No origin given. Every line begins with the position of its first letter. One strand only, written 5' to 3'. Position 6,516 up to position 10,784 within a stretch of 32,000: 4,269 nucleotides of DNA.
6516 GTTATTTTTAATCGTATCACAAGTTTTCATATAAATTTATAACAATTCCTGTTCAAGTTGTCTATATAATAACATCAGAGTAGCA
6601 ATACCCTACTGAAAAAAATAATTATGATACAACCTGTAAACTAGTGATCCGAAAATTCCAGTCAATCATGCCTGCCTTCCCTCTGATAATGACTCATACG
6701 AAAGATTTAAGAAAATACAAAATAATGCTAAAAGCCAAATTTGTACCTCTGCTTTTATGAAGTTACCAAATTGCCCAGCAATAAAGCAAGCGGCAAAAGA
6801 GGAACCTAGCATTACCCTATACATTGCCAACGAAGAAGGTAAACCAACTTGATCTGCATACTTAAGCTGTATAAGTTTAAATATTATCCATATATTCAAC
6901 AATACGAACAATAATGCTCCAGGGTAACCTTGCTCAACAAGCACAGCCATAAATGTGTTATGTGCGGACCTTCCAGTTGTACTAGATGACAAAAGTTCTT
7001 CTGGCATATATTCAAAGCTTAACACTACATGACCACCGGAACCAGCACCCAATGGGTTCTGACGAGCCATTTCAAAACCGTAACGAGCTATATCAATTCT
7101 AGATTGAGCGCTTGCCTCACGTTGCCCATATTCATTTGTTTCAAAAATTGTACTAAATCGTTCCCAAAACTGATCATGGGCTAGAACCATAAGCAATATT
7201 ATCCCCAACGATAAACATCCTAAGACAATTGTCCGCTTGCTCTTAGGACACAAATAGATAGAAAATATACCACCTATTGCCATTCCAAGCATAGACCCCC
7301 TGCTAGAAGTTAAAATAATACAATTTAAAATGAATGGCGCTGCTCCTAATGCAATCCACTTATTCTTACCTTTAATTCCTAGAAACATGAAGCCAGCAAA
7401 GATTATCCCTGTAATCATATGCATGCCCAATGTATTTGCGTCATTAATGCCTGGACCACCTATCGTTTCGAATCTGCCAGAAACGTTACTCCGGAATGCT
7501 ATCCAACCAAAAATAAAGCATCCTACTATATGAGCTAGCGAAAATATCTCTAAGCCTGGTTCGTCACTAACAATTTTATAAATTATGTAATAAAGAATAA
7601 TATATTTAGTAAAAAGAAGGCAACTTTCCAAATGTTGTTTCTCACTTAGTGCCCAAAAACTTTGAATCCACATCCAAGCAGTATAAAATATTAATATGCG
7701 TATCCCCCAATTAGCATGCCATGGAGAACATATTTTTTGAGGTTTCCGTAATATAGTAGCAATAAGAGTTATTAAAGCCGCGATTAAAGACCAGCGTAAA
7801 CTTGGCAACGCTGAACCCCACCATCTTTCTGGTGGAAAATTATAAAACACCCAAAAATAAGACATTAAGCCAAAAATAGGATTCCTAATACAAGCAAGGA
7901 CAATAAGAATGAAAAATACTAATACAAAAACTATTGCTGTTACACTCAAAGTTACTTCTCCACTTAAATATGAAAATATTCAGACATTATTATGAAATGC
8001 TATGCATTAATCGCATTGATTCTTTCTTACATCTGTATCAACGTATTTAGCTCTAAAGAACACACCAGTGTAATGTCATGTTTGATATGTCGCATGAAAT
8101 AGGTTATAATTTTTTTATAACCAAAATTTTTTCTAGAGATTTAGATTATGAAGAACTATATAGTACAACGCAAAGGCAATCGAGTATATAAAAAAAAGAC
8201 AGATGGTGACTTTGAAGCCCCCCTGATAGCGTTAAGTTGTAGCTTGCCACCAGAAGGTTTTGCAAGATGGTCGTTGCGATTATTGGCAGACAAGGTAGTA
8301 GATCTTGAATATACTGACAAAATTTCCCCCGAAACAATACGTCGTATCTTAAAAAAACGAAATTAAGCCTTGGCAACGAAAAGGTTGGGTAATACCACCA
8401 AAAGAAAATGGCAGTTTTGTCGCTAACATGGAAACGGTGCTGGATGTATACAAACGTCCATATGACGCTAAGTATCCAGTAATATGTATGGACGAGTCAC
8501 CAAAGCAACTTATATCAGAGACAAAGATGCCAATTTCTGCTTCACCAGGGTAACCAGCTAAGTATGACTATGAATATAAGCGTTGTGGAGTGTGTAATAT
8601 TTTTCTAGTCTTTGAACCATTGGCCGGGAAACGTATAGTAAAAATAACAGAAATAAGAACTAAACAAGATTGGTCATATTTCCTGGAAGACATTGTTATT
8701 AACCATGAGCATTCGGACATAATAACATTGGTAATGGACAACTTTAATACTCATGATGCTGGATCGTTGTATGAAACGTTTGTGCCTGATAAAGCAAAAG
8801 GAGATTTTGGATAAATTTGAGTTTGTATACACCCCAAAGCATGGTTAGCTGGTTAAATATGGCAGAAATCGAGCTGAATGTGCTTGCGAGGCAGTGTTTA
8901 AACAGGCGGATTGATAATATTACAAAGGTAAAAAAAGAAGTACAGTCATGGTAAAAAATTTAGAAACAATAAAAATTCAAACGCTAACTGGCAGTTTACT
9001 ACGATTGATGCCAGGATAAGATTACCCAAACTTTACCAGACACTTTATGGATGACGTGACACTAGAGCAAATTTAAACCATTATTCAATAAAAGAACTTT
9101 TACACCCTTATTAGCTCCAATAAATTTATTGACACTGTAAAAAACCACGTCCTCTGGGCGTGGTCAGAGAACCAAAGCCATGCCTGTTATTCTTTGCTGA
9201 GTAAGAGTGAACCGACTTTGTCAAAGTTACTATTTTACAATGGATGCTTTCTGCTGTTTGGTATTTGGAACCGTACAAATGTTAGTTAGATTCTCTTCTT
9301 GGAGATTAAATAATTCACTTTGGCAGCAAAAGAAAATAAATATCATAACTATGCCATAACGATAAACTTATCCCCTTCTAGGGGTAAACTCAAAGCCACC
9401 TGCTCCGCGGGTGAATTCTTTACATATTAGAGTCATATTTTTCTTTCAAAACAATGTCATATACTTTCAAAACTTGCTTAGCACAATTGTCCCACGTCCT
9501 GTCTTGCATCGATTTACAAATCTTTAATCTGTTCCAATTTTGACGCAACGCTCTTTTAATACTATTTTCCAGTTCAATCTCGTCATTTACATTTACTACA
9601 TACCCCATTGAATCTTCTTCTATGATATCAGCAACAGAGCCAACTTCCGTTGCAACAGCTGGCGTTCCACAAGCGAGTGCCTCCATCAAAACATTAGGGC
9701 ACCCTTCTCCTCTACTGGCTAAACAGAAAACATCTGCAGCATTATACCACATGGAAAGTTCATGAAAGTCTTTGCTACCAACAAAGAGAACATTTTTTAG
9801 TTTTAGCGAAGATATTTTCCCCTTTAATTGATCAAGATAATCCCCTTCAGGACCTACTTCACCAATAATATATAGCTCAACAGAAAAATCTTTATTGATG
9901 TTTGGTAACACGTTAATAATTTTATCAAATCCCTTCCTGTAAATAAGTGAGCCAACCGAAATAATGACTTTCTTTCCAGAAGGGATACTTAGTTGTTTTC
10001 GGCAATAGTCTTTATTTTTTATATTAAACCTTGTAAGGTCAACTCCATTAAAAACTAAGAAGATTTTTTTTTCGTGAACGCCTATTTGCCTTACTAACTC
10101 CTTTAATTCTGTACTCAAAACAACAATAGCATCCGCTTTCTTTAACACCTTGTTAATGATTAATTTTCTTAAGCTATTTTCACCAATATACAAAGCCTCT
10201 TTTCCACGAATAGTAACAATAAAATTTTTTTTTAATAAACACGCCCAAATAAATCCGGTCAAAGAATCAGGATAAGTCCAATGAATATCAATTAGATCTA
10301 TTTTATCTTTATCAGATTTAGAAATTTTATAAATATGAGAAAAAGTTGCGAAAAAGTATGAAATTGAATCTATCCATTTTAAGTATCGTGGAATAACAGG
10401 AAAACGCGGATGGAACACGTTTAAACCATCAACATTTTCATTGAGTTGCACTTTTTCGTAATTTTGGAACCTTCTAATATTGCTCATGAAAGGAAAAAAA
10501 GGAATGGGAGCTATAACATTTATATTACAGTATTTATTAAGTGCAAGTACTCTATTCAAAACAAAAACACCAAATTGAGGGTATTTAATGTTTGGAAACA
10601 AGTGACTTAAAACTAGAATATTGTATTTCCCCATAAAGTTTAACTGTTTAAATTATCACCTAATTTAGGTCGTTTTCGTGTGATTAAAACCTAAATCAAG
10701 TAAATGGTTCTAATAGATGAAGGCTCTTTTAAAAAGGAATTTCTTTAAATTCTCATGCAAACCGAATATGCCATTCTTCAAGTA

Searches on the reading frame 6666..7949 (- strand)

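Call 17: search_protein_families(library=pfam, proteins=[window:6666-7949:-])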
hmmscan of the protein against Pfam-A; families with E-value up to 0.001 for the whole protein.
window:6666-7949:- (427 aa): 1 family
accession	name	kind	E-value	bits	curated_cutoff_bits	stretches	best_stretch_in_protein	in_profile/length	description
PF04932.20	Wzy_C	-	3.9e-23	82.3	31.7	1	207-349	6-149/149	O-Antigen ligase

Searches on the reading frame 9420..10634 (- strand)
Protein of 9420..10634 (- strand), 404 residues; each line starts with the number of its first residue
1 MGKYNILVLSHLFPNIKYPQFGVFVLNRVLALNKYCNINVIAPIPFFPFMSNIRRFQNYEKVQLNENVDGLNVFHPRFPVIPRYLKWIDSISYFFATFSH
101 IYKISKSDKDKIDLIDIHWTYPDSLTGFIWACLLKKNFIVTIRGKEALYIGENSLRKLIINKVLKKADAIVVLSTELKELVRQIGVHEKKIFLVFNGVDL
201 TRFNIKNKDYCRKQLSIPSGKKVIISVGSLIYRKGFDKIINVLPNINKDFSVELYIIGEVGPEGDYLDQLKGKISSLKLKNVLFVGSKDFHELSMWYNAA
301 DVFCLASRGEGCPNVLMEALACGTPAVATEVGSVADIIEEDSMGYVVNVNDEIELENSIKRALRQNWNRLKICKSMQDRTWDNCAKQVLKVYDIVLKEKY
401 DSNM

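Call 17: search_protein_families(library=pfam, proteins=[window:9420-10634:-])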
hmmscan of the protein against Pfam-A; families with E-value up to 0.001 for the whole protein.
window:9420-10634:- (404 aa): 5 families
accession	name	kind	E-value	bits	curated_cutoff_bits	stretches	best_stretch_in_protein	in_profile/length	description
PF00534.26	Glycos_transf_1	-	8.8e-33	113.7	26.4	1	212-368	6-160/172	Glycosyl transferases group 1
PF13692.12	Glyco_trans_1_4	-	1.3e-28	100.4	27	1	222-364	2-141/142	Glycosyl transferases group 1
PF13439.12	Glyco_transf_4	-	5.7e-12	46.4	28.5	1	86-202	49-170/170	Glycosyltransferase Family 4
PF13579.12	Glyco_trans_4_4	-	7.2e-06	26.9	29.7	1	66-197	35-158/158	Glycosyl transferase 4-like domain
PF20706.3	GT4-conflict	-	3.2e-05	23.5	26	1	162-353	142-340/385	Family 4 Glycosyltransferase in conflict systems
